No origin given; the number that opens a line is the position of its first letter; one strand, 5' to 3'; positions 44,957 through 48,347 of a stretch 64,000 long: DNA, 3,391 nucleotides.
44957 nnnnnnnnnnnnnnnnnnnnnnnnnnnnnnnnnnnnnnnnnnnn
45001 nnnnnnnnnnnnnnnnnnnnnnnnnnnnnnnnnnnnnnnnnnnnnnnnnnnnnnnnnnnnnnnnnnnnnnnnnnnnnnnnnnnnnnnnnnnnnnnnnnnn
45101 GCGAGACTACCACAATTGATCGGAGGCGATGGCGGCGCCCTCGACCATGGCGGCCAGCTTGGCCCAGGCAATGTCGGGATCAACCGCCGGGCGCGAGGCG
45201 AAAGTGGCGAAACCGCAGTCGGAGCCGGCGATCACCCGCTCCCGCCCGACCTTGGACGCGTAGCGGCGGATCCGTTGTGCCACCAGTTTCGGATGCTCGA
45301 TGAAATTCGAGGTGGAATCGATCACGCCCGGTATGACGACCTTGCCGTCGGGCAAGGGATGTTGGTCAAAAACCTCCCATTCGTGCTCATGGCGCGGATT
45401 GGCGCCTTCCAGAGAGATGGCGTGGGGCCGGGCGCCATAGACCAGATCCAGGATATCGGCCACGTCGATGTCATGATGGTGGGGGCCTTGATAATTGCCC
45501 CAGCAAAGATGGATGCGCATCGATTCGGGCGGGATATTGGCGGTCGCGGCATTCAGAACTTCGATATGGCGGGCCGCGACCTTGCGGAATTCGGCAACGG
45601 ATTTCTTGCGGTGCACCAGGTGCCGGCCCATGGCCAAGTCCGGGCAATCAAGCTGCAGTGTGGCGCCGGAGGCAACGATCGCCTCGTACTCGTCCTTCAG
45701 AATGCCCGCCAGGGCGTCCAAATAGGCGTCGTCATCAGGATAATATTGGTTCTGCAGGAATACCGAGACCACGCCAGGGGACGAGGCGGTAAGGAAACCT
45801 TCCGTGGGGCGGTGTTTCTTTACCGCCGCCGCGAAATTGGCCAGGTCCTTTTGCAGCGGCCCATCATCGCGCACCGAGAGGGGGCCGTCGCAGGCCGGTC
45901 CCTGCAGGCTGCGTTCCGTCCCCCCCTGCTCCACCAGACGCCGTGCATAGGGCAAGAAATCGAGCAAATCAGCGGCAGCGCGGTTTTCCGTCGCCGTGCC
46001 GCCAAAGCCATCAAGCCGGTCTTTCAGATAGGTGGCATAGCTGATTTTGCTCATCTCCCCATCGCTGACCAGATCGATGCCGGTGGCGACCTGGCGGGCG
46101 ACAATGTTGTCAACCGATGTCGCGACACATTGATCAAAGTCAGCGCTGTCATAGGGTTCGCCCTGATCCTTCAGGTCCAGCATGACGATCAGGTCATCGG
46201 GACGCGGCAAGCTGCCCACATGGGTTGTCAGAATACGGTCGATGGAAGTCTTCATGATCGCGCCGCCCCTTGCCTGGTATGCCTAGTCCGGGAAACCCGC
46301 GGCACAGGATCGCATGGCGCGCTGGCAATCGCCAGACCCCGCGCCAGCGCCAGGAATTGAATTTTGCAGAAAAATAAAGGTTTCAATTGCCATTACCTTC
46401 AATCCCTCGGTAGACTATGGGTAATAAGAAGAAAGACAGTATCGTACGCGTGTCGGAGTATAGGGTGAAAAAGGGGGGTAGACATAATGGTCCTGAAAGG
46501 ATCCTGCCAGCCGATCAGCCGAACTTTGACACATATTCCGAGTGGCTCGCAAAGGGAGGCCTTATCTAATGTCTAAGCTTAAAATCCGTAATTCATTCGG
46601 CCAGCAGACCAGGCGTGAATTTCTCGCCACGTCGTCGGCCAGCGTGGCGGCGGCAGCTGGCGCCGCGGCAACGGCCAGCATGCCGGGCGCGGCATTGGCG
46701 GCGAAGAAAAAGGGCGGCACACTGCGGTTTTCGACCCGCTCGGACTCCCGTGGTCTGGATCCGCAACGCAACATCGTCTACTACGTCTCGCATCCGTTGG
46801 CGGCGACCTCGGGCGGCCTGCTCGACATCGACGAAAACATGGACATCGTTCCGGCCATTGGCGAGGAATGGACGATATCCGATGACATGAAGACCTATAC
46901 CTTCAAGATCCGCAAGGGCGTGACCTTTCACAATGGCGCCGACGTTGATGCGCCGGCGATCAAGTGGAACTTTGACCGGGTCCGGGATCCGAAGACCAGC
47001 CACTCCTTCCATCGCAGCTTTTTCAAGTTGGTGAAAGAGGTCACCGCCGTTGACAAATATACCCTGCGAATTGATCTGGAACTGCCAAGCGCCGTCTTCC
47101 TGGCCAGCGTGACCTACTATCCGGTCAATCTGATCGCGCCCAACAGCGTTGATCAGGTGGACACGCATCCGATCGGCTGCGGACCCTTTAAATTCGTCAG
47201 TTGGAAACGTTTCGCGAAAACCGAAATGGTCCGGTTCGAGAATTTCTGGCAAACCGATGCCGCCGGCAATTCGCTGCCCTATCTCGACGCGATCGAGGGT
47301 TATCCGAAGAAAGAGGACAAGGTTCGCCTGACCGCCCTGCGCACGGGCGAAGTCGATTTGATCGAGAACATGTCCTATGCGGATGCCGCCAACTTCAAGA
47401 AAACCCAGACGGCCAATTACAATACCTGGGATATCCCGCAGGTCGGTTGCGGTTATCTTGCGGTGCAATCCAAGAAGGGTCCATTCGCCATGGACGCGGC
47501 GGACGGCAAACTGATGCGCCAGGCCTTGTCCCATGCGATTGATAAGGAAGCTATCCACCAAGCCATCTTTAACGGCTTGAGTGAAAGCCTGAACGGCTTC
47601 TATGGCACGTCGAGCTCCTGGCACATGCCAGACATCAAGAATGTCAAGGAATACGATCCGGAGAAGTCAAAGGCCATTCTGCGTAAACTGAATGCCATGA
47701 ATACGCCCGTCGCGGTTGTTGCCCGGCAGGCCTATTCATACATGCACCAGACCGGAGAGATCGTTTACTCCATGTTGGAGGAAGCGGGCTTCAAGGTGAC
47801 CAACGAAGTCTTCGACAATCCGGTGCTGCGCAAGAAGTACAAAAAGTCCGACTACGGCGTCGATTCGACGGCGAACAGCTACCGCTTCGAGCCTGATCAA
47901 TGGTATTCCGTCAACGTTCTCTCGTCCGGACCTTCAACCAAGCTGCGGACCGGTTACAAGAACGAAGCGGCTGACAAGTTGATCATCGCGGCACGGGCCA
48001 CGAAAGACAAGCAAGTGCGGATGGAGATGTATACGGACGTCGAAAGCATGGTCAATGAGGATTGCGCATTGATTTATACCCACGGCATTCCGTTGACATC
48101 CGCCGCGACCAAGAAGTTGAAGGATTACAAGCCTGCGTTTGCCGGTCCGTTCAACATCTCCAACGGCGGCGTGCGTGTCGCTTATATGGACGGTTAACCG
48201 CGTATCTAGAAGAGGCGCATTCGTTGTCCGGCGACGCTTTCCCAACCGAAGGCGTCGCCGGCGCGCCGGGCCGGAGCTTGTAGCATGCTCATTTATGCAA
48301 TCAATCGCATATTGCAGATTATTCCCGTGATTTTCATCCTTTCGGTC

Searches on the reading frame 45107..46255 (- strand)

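Call 3: search_protein_families(library=pfam, proteins=[window:45107-46255:-])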
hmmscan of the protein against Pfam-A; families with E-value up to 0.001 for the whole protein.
window:45107-46255:- (382 aa): 1 family
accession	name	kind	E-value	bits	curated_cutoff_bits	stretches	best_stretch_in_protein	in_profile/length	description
PF01717.24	Meth_synt_2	-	2.8e-12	47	21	1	175-357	145-311/324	Cobalamin-independent synthase, Catalytic domain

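Call 4: search_protein_families(library=ncbifam, proteins=[window:45107-46255:-])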
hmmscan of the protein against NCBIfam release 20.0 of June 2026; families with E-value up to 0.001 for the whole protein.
window:45107-46255:- (382 aa): 7 families
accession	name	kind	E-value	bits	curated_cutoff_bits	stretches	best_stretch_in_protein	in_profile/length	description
NF003317.0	PRK04326.1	equivalog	6.1e-25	88.1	406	2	140-377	119-322/340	methionine synthase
NF005085.0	PRK06520.1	subfamily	6.7e-15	55.1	313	1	10-373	10-363/368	5-methyltetrahydropteroyltriglutamate--homocysteine S-methyltransferase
NF004875.0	PRK06233.1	equivalog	7.9e-15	54.5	576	1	169-372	157-366/373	vitamin B12 independent methionine synthase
NF006589.0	PRK09121.1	equivalog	2.2e-13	50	392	1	300-381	265-340/342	methionine synthase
NF002119.0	PRK00957.1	equivalog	2.4e-11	43.3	258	1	40-373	31-300/306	methionine synthase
NF003556.0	PRK05222.1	equivalog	3.1e-08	33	541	1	7-88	419-499/750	5-methyltetrahydropteroyltriglutamate--homocysteine S-methyltransferase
TIGR01371.1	met_syn_B12ind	equivalog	3.9e-06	26.2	929.95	0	9-88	427-505/754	5-methyltetrahydropteroyltriglutamate--homocysteine S-methyltransferase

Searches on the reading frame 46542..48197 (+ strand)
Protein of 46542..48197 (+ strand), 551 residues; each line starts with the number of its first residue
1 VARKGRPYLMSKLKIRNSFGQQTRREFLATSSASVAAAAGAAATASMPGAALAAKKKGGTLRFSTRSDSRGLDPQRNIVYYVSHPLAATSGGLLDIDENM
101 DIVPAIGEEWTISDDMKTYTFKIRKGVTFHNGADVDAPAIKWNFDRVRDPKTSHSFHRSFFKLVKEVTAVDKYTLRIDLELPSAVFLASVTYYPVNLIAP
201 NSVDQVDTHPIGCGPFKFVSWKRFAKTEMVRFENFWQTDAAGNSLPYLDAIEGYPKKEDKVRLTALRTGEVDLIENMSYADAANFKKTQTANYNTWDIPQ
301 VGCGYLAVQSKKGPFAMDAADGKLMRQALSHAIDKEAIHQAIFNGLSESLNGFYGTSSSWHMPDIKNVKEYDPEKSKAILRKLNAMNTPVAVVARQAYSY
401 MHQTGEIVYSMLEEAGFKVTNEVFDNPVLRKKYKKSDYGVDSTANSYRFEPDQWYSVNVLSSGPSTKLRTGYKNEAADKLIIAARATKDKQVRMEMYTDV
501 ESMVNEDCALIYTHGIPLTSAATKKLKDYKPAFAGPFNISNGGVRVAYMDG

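Call 3: search_protein_families(library=pfam, proteins=[window:46542-48197:+])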
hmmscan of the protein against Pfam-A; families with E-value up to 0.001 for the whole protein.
window:46542-48197:+ (551 aa): 1 family
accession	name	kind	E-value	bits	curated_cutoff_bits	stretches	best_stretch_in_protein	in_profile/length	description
PF00496.27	SBP_bac_5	-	4e-72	243.8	32.4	1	102-465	2-366/368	Bacterial extracellular solute-binding proteins, family 5 Middle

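Call 4: search_protein_families(library=ncbifam, proteins=[window:46542-48197:+])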
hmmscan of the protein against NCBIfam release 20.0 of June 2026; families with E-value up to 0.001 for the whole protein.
window:46542-48197:+ (551 aa): 11 families
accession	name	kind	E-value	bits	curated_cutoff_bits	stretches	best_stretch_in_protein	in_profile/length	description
NF011942.0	PRK15413.1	equivalog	4.3e-41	141.1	594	1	42-529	15-496/512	glutathione ABC transporter substrate-binding protein GsiB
TIGR02294.1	nickel_nikA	equivalog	8.1e-39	133.5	393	1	92-512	38-469/501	nickel ABC transporter substrate-binding protein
NF045467.1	Opp4A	equivalog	2.3e-35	121.9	650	1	53-381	29-376/556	oligopeptide ABC transporter substrate-binding protein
NF045468.1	Opp5A_nikA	equivalog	1.9e-32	112.4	600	1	55-382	14-315/488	nickel ABC transporter substrate-binding protein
NF047575.1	opine_bind_CntA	exception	2.8e-29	102.1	800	1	54-382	32-357/535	staphylopine-dependent metal ABC transporter substrate-binding lipoprotein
NF043070.1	DppA_dipep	equivalog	7.4e-29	100.7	1005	1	99-529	71-519/535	dipeptide ABC transporter periplasmic-binding protein DppA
NF011689.0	PRK15109.1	equivalog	3.1e-23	82.3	560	1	70-510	45-504/547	ABC transporter substrate-binding protein SapA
TIGR04028.1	SBP_KPN_01854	hypoth_equivalog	2.5e-21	75.8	468.5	1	98-381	40-327/509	TIGR04028 family ABC transporter substrate-binding protein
NF011684.0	PRK15104.1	equivalog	3.1e-15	55.9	947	1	22-511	4-506/543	oligopeptide ABC transporter substrate-binding protein OppA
NF007287.0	PRK09755.1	equivalog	2.1e-11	43.4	1098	1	38-157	15-131/535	ABC transporter substrate-binding protein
NF010149.0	PRK13626.1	equivalog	6.4e-05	21.8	476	1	95-236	156-290/552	HTH-type transcriptional regulator SgrR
